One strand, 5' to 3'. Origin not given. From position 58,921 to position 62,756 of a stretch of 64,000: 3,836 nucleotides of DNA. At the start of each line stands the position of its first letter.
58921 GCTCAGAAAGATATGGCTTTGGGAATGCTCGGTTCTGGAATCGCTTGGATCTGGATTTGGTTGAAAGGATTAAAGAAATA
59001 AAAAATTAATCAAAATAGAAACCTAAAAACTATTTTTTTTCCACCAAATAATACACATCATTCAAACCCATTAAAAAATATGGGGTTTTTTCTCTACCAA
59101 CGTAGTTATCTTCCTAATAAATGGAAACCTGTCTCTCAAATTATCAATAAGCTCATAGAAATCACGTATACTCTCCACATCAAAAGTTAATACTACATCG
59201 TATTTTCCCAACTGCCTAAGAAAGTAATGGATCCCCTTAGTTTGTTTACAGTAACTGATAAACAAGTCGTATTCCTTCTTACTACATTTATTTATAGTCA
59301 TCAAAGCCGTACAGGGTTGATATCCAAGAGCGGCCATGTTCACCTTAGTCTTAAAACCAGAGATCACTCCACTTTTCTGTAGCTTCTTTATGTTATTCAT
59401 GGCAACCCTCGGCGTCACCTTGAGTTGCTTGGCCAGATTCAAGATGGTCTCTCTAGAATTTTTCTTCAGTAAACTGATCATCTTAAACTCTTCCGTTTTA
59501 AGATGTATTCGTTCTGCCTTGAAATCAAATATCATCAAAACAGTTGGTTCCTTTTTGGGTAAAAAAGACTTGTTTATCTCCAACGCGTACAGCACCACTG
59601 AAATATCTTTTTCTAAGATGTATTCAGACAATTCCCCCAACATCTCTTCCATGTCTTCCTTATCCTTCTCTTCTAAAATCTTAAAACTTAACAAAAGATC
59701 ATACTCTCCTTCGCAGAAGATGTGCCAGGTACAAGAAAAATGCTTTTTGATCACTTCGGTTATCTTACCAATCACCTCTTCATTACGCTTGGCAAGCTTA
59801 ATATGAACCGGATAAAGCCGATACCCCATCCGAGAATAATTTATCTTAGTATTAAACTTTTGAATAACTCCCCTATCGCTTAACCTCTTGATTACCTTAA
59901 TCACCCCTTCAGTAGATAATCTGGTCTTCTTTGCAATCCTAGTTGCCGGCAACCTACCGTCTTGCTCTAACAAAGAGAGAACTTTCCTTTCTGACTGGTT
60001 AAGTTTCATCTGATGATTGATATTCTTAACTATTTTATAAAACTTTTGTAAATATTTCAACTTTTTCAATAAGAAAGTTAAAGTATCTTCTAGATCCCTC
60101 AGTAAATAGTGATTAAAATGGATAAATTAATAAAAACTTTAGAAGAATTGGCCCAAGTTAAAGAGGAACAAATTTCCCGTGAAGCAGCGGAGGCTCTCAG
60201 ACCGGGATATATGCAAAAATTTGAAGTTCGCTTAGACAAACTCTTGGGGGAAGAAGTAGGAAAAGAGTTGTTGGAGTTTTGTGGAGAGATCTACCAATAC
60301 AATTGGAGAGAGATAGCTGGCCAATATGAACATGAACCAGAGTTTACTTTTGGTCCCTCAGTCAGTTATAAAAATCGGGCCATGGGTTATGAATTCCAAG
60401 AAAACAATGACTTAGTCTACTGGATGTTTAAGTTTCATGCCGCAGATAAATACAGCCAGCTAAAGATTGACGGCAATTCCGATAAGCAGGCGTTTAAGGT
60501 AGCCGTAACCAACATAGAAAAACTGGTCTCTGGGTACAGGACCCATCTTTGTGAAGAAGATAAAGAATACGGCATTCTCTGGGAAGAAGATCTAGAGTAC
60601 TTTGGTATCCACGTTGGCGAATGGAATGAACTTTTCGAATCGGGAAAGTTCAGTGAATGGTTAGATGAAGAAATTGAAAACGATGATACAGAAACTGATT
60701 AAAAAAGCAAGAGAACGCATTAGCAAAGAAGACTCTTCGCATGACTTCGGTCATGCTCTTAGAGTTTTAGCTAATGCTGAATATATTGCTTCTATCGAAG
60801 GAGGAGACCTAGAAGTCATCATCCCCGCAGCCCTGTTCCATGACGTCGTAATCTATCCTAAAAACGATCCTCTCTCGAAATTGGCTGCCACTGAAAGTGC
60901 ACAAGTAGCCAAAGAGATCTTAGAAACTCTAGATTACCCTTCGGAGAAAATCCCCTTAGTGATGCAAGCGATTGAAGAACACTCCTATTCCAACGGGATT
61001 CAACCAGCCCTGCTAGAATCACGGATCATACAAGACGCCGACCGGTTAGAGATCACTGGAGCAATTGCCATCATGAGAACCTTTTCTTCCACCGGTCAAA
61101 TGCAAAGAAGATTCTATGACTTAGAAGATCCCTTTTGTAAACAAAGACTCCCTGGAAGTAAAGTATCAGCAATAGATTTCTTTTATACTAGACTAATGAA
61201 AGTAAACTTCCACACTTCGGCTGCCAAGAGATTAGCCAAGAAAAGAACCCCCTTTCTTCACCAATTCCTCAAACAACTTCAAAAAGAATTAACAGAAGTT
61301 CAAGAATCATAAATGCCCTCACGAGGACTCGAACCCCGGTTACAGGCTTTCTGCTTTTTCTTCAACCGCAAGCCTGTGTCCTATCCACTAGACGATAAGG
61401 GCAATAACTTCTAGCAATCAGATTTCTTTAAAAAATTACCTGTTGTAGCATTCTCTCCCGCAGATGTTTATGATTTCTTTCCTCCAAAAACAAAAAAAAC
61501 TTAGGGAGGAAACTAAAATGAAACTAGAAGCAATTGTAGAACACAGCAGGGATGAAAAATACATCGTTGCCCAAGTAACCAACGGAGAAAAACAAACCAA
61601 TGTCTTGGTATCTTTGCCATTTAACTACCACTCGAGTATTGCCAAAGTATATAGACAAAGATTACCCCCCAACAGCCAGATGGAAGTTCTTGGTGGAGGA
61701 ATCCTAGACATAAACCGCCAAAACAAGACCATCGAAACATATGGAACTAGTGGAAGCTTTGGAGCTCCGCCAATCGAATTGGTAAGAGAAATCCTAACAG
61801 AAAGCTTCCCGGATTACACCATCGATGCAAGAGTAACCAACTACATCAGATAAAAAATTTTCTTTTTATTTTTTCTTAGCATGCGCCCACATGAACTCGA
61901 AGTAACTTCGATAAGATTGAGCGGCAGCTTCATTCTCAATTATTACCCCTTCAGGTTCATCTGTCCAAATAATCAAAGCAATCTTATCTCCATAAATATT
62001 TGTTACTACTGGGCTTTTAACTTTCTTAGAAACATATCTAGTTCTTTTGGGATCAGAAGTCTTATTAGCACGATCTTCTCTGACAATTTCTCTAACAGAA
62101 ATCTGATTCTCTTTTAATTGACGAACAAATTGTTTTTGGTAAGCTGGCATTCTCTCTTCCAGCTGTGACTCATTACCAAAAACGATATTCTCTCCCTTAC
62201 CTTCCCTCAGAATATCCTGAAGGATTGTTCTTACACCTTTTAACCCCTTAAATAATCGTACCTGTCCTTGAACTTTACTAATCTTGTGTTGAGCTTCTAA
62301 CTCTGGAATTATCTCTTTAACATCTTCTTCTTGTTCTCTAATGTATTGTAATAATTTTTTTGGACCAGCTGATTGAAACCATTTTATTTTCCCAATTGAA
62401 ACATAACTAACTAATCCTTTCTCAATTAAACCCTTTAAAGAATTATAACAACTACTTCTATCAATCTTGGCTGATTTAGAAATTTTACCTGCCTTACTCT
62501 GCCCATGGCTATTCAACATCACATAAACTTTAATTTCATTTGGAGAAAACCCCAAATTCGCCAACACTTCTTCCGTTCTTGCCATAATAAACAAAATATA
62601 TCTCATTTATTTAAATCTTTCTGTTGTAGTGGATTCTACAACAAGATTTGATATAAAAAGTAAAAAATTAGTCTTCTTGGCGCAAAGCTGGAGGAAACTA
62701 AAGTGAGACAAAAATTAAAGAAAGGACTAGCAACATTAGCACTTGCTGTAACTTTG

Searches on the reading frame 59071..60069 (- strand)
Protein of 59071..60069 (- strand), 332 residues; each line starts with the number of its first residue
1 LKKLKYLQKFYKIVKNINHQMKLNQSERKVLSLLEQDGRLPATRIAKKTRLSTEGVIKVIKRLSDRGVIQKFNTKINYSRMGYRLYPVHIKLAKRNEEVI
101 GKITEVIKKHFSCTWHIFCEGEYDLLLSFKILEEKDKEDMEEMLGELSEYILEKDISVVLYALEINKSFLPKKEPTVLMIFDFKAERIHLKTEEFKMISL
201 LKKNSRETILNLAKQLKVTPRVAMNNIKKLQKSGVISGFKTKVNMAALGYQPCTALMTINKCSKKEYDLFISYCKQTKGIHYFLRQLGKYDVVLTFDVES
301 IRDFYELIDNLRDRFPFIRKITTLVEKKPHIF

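Call 45: search_protein_families(library=pfam, proteins=[window:59071-60069:-], max_evalue=0.001)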
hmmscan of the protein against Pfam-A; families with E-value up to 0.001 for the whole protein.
window:59071-60069:- (332 aa): 10 families
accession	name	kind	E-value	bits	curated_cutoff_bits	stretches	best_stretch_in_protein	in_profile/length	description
PF13412.12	HTH_24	-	1.9e-15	56.6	21.9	2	23-70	1-48/48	Winged helix-turn-helix DNA-binding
PF08279.18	HTH_11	-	1.6e-10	41.2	25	1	28-68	3-44/55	HTH domain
PF13404.12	HTH_AsnC-type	-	1.7e-09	37.8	27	1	28-63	6-41/42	AsnC-type helix-turn-helix domain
PF01047.28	MarR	-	2.1e-06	28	24.6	1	23-71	1-49/59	MarR family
PF22451.2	NirdL-like_HTH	-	3e-05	24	27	0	44-69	21-46/47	Siroheme decarboxylase NirDL-like HTH domain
PF24034.1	DUF7343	-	7.8e-05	22.9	27.6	1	25-73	3-52/62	Domain of unknown function (DUF7343)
PF01978.25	TrmB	-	0.00014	22.1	25.6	0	23-80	6-59/68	Sugar-specific transcriptional regulator TrmB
PF21984.2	DnaD_N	-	0.00023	21.8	27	0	20-95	11-93/101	DnaD N-terminal domain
PF13545.12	HTH_Crp_2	-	0.0003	21.1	27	0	41-73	24-56/70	Crp-like helix-turn-helix domain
PF01037.27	AsnC_trans_reg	-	0.00087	19.6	25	0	263-325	6-69/73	Lrp/AsnC ligand binding domain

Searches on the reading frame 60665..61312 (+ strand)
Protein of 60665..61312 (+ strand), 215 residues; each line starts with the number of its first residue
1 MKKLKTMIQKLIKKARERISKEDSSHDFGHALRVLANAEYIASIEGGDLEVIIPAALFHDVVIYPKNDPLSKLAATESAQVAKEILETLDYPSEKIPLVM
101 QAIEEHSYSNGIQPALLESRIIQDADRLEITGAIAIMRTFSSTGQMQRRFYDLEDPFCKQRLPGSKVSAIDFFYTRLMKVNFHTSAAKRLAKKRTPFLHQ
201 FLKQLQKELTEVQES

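Call 45: search_protein_families(library=pfam, proteins=[window:60665-61312:+], max_evalue=0.001)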
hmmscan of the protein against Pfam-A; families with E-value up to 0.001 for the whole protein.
window:60665-61312:+ (215 aa): 1 family
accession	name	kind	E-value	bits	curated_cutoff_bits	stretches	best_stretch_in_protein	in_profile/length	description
PF01966.28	HD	-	1.5e-12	48.3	22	1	28-129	2-114/116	HD domain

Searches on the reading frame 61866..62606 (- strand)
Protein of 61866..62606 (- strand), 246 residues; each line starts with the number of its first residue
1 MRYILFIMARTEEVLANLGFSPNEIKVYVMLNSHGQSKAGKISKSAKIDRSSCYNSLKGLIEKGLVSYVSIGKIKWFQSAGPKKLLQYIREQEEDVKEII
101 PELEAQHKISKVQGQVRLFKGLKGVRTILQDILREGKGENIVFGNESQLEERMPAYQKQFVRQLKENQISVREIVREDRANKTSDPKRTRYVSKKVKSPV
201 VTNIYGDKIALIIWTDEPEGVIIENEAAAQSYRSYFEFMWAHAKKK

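Call 45: search_protein_families(library=pfam, proteins=[window:61866-62606:-], max_evalue=0.001)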
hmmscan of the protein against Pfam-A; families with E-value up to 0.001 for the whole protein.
window:61866-62606:- (246 aa): 1 family
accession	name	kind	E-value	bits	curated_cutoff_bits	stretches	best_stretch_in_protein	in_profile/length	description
PF01978.25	TrmB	-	2.2e-14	53.5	25.6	1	15-69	1-55/68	Sugar-specific transcriptional regulator TrmB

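Call 58: find_encoding_contigs(protein=window:61866-62606:-, flank=10000, max_places=3)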
Protein window:61866-62606:- (246 aa): 9 contigs read that carry it; 3 places shown.
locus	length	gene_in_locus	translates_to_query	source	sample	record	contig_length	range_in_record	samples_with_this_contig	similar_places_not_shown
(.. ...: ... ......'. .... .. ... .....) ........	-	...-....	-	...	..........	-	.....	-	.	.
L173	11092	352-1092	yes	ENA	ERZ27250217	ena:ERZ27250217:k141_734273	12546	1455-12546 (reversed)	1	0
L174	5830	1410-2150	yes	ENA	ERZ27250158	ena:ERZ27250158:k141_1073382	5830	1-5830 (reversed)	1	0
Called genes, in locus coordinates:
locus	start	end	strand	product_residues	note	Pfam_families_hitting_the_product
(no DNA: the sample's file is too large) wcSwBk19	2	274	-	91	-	?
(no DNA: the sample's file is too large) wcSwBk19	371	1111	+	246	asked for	PF01978:TrmB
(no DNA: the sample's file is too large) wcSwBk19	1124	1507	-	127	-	PF05005:Ocnus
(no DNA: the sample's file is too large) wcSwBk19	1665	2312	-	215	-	PF01966:HD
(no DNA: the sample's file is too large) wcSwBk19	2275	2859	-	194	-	-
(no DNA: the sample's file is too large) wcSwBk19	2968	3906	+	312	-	PF01047:MarR (faint), PF08279:HTH_11 (faint), PF13404:HTH_AsnC-type (faint), PF13412:HTH_24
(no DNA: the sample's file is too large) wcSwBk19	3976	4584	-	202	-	PF09997:DUF2238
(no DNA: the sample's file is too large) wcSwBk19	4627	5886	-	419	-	PF18144:SMODS, PF01909:NTP_transf_2 (faint), PF21133:CAA_C (faint), PF09249:tRNA_NucTransf2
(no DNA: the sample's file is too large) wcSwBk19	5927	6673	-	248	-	PF09335:VTT_dom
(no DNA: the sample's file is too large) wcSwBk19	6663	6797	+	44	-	-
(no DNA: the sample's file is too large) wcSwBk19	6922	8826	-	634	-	PF17214:KH_TffA, PF07650:KH_2 (weak), PF00753:Lactamase_B, PF16661:Lactamase_B_6, PF23023:Anti-Pycsar_Apyc1 (weak), PF12706:Lactamase_B_2, PF10996:Beta-Casp, PF07521:RMMBL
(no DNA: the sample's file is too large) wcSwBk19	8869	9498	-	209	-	PF00227:Proteasome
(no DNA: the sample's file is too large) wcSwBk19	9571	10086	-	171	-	-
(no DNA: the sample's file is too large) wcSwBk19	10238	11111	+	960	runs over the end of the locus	PF04851:ResIII (weak), PF00270:DEAD, PF00271:Helicase_C, PF22590:Cas3-like_C_2 (weak), PF19306:WHD_Lhr, PF08494:DEAD_assoc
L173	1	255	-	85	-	?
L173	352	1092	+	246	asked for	PF01978:TrmB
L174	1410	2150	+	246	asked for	PF01978:TrmB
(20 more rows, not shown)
